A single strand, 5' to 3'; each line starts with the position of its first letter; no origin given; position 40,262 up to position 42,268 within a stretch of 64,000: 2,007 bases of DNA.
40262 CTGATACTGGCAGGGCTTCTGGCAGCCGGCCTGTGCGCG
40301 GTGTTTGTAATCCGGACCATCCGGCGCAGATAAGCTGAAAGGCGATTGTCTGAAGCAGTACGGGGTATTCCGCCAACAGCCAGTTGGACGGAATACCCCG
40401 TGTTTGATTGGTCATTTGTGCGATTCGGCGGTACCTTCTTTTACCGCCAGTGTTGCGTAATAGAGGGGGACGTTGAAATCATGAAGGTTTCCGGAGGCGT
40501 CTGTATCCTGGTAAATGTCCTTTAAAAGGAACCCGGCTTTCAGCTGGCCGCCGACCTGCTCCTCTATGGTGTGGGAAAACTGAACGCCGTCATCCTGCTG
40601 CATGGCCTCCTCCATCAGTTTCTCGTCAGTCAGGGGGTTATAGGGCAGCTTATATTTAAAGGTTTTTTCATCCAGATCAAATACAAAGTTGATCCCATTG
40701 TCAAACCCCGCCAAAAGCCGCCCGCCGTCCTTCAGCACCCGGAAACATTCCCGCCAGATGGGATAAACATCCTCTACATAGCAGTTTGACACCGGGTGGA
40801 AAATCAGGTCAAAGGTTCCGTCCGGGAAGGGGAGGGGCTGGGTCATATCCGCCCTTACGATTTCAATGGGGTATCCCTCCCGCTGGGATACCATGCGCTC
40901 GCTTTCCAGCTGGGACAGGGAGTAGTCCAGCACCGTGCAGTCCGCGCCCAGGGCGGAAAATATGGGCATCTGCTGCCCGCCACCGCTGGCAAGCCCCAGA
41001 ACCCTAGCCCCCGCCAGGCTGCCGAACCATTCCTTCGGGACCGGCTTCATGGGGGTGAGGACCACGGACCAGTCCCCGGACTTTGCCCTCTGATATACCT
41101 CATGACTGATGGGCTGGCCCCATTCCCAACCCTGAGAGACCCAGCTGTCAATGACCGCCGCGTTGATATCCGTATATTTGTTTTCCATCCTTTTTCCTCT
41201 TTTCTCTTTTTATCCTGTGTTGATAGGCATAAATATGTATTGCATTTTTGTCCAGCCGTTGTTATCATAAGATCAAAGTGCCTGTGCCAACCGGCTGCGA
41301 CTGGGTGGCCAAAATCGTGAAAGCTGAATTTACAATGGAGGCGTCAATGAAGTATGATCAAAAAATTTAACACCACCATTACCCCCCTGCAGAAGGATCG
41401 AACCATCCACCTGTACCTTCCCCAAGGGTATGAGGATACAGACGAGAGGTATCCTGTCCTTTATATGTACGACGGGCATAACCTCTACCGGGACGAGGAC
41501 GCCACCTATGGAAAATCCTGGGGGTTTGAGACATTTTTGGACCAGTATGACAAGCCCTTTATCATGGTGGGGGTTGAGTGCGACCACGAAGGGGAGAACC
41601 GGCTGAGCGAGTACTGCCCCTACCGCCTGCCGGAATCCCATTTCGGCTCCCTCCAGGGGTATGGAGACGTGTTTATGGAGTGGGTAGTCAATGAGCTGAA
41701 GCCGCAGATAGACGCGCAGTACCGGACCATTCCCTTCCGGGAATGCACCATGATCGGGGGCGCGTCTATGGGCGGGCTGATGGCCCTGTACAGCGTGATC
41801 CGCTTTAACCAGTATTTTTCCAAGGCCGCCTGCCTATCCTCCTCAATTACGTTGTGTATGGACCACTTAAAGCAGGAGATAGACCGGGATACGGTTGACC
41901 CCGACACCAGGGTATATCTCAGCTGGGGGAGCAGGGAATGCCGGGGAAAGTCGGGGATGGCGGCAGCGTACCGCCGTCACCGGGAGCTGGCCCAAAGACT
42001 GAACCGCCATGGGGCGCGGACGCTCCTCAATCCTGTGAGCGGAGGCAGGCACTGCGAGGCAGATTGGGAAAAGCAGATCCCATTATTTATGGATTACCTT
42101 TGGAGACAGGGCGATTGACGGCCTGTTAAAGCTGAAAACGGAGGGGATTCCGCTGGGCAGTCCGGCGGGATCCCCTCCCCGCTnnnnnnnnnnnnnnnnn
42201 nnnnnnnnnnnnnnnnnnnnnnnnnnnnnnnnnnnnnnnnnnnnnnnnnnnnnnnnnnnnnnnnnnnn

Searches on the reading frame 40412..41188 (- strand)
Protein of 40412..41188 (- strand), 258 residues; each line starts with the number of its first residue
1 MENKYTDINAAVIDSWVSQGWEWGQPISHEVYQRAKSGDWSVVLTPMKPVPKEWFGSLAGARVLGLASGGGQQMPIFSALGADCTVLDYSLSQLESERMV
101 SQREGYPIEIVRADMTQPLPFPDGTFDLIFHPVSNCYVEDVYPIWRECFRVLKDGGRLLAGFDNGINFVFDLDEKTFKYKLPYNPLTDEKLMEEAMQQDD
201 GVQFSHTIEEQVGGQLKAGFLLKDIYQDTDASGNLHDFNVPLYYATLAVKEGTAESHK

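Call 6: search_protein_families(library=ncbifam, proteins=[window:40412-41188:-])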
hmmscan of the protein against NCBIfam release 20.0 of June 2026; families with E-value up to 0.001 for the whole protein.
window:40412-41188:- (258 aa): 11 families
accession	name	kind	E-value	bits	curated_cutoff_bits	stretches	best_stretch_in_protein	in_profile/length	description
NF001241.0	PRK00216.1-2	equivalog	6.2e-09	35.8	327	1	59-159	51-146/231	demethylmenaquinone methyltransferase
NF045667.1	MTase_DVU1556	equivalog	4.3e-07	29.6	155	1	59-159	22-118/213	DVU_1556 family methyltransferase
NF045649.1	2X_seleno_MduS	exception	3.7e-06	26.2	380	1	61-157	43-144/338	methyltransferase domain-containing selenoprotein MduS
NF001240.0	PRK00216.1-1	equivalog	4.2e-06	26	378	1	59-160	63-168/251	bifunctional demethylmenaquinone methyltransferase/2-methoxy-6-polyprenyl-1,4-benzoquinol methylase UbiE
TIGR01934.1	MenG_MenH_UbiE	subfamily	7.8e-06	25.3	158.35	1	57-159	37-140/223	ubiquinone/menaquinone biosynthesis methyltransferase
NF008823.0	PRK11873.1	subfamily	8.4e-05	22.2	263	1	59-158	77-179/272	arsenite methyltransferase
NF041675.1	sarc_dimgly_tmase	equivalog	9.6e-05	22.4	550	1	65-159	72-168/278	sarcosine/dimethylglycine N-methyltransferase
NF041537.1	ArsM_AhpD_UU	exception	0.00011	21.1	510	1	59-159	76-179/345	arsenite methyltransferase/AhpD domain selenoprotein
NF047649.1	MTase_UXPK_star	exception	0.00023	20.3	460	1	63-159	81-180/283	methyltransferase/UXPK-star double selenoprotein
NF007610.0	PRK10258.1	equivalog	0.00085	18.7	342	0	61-158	44-136/251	malonyl-ACP O-methyltransferase BioC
NF001244.0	PRK00216.1-5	equivalog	0.00094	18.5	216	0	54-158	43-151/236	bifunctional demethylmenaquinone methyltransferase/2-methoxy-6-polyprenyl-1,4-benzoquinol methylase UbiE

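Call 7: search_protein_families(library=pfam, proteins=[window:40412-41188:-])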
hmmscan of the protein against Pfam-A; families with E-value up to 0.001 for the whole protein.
window:40412-41188:- (258 aa): 5 families
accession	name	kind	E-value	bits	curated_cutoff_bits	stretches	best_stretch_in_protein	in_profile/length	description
PF08241.18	Methyltransf_11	-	2.6e-18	66.9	21.2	1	65-159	2-94/95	Methyltransferase domain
PF13649.12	Methyltransf_25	-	2.1e-12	48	27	1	63-156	1-97/97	Methyltransferase domain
PF13847.12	Methyltransf_31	-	9.7e-07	29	27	1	60-160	4-109/145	Methyltransferase domain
PF01209.24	Ubie_methyltran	-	7.7e-06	25.9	20.1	1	56-159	44-150/233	ubiE/COQ5 methyltransferase family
PF08242.18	Methyltransf_12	-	7.4e-05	23.9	30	1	67-158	4-98/98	Methyltransferase domain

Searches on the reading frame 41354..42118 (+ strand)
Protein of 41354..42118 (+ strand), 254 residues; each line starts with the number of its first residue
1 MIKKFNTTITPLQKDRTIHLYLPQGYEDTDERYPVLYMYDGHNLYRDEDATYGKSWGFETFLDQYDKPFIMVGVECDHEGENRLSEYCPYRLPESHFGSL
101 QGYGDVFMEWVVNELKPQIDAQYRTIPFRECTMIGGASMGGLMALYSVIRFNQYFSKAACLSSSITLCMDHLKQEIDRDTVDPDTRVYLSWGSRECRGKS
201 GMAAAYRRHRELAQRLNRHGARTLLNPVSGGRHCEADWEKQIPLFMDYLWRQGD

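Call 6: search_protein_families(library=ncbifam, proteins=[window:41354-42118:+])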
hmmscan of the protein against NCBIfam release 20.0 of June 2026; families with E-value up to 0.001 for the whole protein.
window:41354-42118:+ (254 aa): 3 families
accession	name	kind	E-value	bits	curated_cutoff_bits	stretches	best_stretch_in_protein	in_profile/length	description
NF007758.0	PRK10439.1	equivalog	1.9e-06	27.1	222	1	107-195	269-364/418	enterochelin esterase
NF041944.1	Xylase_Ferestase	equivalog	7.3e-06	24.4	1200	1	13-164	479-623/694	bifunctional endo-1,4-beta-xylanase/feruloyl esterase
NF058612.1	GTNG0744Estse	equivalog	0.00034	20.6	450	1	12-199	18-187/242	GTNG_0744 family esterase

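Call 7: search_protein_families(library=pfam, proteins=[window:41354-42118:+])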
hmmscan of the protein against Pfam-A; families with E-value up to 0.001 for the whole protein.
window:41354-42118:+ (254 aa): 1 family
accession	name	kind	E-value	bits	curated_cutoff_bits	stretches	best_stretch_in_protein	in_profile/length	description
PF00756.26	Esterase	-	2.4e-19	70.6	22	1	12-242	4-244/251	Putative esterase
